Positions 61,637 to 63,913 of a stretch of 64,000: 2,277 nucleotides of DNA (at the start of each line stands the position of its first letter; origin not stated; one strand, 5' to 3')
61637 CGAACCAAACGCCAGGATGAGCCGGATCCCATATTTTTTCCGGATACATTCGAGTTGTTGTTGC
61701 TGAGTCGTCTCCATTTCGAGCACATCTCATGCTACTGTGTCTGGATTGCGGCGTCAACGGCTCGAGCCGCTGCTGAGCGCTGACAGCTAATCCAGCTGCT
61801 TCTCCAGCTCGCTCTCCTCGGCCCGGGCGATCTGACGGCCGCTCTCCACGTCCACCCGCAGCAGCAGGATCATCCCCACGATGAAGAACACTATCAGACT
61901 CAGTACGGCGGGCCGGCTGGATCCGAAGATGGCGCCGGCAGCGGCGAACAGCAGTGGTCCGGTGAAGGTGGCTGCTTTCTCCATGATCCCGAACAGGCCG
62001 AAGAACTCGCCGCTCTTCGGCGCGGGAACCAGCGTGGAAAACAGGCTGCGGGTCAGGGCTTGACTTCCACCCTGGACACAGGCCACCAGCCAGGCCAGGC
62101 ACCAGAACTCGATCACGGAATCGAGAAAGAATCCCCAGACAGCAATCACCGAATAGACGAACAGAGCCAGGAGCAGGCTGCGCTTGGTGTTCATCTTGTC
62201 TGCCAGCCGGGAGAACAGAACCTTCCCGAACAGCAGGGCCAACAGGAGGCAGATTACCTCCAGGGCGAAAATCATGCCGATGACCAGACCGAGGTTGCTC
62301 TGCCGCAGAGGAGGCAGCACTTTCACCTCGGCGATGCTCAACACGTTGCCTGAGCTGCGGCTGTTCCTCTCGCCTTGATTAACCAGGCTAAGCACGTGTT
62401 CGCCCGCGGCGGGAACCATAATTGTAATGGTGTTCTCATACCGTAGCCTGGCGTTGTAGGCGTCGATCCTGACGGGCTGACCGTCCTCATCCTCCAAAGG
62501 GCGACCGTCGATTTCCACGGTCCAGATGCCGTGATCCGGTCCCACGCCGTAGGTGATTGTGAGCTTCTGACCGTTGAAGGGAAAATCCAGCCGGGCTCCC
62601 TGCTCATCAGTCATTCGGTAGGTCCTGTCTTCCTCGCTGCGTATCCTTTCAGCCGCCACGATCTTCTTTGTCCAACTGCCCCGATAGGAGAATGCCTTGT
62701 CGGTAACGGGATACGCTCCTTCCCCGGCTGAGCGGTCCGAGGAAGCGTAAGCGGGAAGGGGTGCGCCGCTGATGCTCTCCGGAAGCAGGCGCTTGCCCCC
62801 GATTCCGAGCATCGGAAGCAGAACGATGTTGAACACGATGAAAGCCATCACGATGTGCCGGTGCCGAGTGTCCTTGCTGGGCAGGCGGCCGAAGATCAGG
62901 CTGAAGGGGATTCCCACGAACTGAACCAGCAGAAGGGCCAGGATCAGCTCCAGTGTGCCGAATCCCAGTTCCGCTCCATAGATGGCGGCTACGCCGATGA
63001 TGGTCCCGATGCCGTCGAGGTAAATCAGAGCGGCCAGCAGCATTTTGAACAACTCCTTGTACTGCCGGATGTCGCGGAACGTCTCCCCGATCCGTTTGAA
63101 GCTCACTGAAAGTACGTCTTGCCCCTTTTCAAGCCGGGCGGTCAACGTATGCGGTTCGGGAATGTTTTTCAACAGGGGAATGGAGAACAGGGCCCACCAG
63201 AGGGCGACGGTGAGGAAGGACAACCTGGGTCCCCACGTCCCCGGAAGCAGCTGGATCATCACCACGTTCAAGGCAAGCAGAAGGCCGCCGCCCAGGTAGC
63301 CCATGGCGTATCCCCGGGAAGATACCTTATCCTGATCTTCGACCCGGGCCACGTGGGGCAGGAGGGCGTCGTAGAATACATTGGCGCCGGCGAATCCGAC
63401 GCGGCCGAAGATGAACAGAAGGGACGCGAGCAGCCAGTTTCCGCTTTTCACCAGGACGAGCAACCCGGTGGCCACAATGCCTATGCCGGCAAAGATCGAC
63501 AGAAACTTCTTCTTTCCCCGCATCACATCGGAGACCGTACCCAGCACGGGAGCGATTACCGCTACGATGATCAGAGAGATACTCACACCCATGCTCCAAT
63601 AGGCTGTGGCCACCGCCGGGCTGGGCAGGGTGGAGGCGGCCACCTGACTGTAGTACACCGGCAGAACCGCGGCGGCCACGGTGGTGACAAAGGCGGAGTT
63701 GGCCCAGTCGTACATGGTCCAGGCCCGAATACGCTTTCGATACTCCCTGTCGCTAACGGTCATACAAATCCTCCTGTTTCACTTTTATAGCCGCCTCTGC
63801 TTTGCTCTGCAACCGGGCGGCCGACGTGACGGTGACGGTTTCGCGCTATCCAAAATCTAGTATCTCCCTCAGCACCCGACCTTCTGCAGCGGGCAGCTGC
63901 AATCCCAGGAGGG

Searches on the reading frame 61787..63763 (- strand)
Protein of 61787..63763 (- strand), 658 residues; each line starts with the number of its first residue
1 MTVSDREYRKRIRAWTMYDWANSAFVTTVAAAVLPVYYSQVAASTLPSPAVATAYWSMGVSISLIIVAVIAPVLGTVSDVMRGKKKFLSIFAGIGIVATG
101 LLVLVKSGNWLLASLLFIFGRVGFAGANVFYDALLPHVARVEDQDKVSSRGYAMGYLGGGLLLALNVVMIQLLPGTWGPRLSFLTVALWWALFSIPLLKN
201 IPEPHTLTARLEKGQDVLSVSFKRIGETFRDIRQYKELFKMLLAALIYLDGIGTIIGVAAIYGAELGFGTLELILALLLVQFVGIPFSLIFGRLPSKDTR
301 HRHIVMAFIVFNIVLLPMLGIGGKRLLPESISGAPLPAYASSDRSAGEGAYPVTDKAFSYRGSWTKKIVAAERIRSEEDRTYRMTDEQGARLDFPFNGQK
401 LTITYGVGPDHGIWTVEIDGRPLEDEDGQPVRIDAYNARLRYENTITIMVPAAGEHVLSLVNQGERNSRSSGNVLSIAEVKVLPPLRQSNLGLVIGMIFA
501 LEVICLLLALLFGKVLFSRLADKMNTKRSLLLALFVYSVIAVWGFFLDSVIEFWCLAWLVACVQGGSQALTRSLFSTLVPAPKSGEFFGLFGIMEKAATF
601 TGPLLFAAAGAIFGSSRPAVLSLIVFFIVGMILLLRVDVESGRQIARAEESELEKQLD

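Call 42: search_protein_families(library=pfam, proteins=[window:61787-63763:-], max_evalue=0.5)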
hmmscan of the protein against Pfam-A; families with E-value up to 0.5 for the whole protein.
window:61787-63763:- (658 aa): 2 families
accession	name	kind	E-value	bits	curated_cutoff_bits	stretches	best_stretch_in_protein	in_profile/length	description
PF11700.14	ATG22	-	5.4e-65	220.4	24.1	2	9-320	3-370/482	Vacuole effluxer Atg22 like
PF07690.21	MFS_1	-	6.5e-22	78.4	33.4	2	490-646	26-183/347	Major Facilitator Superfamily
